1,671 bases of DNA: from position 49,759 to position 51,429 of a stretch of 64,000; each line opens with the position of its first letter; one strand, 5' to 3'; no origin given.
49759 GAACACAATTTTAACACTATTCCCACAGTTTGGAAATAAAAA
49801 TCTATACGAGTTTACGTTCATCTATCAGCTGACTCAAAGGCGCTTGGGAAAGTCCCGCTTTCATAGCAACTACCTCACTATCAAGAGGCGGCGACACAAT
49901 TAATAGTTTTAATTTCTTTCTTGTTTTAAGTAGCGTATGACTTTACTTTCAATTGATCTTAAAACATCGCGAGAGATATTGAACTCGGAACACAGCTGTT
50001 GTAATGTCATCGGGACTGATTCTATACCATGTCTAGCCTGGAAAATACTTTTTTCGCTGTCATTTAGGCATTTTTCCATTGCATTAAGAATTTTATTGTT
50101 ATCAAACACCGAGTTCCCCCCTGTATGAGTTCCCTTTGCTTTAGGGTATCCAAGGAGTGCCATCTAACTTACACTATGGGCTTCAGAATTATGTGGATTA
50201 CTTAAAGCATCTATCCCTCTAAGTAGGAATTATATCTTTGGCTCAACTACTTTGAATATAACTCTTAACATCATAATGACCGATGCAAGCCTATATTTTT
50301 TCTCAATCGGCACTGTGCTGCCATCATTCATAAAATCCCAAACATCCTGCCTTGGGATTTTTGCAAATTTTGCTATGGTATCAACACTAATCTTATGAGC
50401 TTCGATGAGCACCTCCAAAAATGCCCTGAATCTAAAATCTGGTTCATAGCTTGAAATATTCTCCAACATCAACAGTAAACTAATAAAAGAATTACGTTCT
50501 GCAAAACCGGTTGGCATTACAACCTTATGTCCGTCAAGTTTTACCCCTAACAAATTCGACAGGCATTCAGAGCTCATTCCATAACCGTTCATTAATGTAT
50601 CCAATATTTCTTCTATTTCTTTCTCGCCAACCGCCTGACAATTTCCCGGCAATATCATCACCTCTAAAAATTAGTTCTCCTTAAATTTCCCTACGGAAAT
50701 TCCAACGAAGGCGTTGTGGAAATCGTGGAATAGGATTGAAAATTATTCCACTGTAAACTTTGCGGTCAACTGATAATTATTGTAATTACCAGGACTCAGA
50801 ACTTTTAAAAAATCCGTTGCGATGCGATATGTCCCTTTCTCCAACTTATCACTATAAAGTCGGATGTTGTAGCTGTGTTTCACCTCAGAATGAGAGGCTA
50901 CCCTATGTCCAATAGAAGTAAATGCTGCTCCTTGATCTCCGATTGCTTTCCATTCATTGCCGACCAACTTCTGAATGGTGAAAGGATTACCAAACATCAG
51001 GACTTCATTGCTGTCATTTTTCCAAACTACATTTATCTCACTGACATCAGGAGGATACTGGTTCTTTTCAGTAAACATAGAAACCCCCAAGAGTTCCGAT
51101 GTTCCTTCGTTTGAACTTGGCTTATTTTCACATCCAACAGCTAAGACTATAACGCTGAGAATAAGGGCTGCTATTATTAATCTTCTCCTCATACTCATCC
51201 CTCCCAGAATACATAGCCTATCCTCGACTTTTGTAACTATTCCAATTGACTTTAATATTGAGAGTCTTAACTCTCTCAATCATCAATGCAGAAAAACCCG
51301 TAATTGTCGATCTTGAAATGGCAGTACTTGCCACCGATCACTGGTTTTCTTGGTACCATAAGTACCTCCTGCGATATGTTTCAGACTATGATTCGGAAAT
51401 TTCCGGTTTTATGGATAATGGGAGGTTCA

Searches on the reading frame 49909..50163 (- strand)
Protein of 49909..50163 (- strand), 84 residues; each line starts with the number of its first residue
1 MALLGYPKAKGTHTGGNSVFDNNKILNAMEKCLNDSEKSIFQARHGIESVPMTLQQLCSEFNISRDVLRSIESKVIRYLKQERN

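Call 6: search_protein_families(library=pfam, proteins=[window:49909-50163:-], max_evalue=0.01)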
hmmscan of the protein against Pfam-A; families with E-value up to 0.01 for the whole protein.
window:49909-50163:- (84 aa): 1 family
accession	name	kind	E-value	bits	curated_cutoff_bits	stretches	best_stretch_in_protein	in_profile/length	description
PF04545.22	Sigma70_r4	-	6.3e-05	22.9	24.1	1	32-80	4-49/50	Sigma-70, region 4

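Call 49: search_protein_families(library=padloc, proteins=[window:49909-50163:-], max_evalue=0.001)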
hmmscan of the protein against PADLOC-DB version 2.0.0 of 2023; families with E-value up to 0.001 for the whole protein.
window:49909-50163:- (84 aa): 1 family
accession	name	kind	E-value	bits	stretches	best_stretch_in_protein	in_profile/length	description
PDLC02203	MzaA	-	0.00079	15.8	1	30-81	605-657/683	-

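Call 62: search_protein_families(library=ncbifam, proteins=[window:49909-50163:-], max_evalue=0.001)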
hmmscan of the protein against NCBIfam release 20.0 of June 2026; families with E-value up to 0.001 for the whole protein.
window:49909-50163:- (84 aa): 19 families
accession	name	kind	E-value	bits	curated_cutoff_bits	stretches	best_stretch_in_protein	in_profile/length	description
TIGR02393.1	RpoD_Cterm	equivalog_domain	5.2e-09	36.1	354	1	22-82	167-227/238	RNA polymerase sigma factor RpoD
NF041931.2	MzaA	equivalog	1.4e-08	34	800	1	26-82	647-704/726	MZA anti-phage system associated sigma-70 family RNA polymerase sigma factor MzaA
NF004566.0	PRK05901.2-4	equivalog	3e-08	33.3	531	1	22-81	371-432/448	RNA polymerase sigma factor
NF005143.0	PRK06596.1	subfamily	5.5e-08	32.6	241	1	21-81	220-279/285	RNA polymerase factor sigma-32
TIGR02392.1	rpoH_proteo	equivalog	6e-08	32.6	323.1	1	22-81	209-266/270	RNA polymerase sigma factor RpoH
NF004564.0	PRK05901.2-2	equivalog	9.5e-07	27.8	617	1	20-82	418-482/500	RNA polymerase sigma factor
TIGR02997.1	Sig70-cyanoRpoD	subfamily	4.6e-06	26.1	384.5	1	23-80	241-298/298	RNA polymerase sigma factor, RpoD/SigA family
NF004562.0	PRK05901.1-4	equivalog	8.7e-06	24.5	779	1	26-80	486-541/571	RNA polymerase sigma factor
NF005920.0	PRK07921.1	subfamily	1e-05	24.7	464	1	28-81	262-316/328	RNA polymerase sigma factor SigB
NF004565.0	PRK05901.2-3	equivalog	2e-05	23.6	484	1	24-82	424-489/501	RNA polymerase sigma factor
NF004471.0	PRK05803.1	subfamily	2.6e-05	23.6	252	1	20-82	165-227/235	RNA polymerase sporulation sigma factor SigK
TIGR02937.1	sigma70-ECF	superfamily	3.9e-05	23.3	42.9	1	22-82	108-164/165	sigma-70 family RNA polymerase sigma factor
NF004208.0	PRK05658.1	equivalog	4.3e-05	22.7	555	1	31-81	567-618/631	RNA polymerase sigma factor RpoD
TIGR02846.1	spore_sigmaK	equivalog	8.4e-05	22.2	298.65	1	20-82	163-225/227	RNA polymerase sporulation sigma factor SigK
NF005693.0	PRK07500.1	equivalog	9.4e-05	21.7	315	1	26-81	222-275/289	RNA polymerase factor sigma-32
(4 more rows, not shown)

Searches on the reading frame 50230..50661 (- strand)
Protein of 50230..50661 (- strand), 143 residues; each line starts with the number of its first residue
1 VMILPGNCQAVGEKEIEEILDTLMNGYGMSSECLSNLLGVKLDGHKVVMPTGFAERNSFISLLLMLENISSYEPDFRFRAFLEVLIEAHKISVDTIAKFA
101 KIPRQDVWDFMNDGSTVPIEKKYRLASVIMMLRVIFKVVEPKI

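Call 6: search_protein_families(library=pfam, proteins=[window:50230-50661:-], max_evalue=0.01)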
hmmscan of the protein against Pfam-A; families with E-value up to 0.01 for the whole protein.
window:50230-50661:- (143 aa): 1 family
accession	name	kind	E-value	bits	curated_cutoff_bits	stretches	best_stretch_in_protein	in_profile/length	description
PF20317.4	HTH_60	-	1.9e-25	90.3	24.1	1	13-139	3-137/140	Helix-turn-helix domain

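Call 10: find_encoding_contigs(protein=window:50230-50661:-, flank=10000, max_places=10)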
Protein window:50230-50661:- (143 aa): no gene with exactly this product is on record in the collection.

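Call 35: find_related_loci(query=window:50230-50661:-, collection=metagenome_contigs, flank=6000)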
Query window:50230-50661:- (143 aa) in metagenome_contigs; peptide patterns used: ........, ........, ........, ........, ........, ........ (x = any residue, [..] = any of these).
82 stretches matched a pattern; 3 encode a relative of the query (tblastn E <= 1e-3); 3 distinct loci.
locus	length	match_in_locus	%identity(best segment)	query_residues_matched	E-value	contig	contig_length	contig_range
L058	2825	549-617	61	69-91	7e-6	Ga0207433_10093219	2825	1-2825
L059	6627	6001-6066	64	69-90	1e-5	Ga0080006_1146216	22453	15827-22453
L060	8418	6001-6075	56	69-93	1e-5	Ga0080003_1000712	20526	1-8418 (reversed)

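Call 49: search_protein_families(library=padloc, proteins=[window:50230-50661:-], max_evalue=0.001)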
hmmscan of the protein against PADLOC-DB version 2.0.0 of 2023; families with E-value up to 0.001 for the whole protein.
window:50230-50661:- (143 aa): 0 families

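Call 62: search_protein_families(library=ncbifam, proteins=[window:50230-50661:-], max_evalue=0.001)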
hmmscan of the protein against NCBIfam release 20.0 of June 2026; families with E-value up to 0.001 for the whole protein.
window:50230-50661:- (143 aa): 0 families

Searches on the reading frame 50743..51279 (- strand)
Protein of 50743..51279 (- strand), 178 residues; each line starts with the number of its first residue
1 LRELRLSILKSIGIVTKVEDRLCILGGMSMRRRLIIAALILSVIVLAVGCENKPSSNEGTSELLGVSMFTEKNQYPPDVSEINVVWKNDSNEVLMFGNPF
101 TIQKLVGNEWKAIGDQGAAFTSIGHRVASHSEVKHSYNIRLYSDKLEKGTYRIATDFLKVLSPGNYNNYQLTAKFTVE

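Call 6: search_protein_families(library=pfam, proteins=[window:50743-51279:-], max_evalue=0.01)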
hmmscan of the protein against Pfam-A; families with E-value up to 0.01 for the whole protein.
window:50743-51279:- (178 aa): 1 family
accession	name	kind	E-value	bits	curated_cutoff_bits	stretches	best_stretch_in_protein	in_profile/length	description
PF20251.4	Big_14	-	2.6e-18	66.3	27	1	65-175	4-103/104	Bacterial Ig-like domain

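Call 49: search_protein_families(library=padloc, proteins=[window:50743-51279:-], max_evalue=0.001)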
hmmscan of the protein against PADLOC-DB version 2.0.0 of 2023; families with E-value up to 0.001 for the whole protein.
window:50743-51279:- (178 aa): 0 families

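Call 62: search_protein_families(library=ncbifam, proteins=[window:50743-51279:-], max_evalue=0.001)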
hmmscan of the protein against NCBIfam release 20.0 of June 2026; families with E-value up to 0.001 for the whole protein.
window:50743-51279:- (178 aa): 0 families
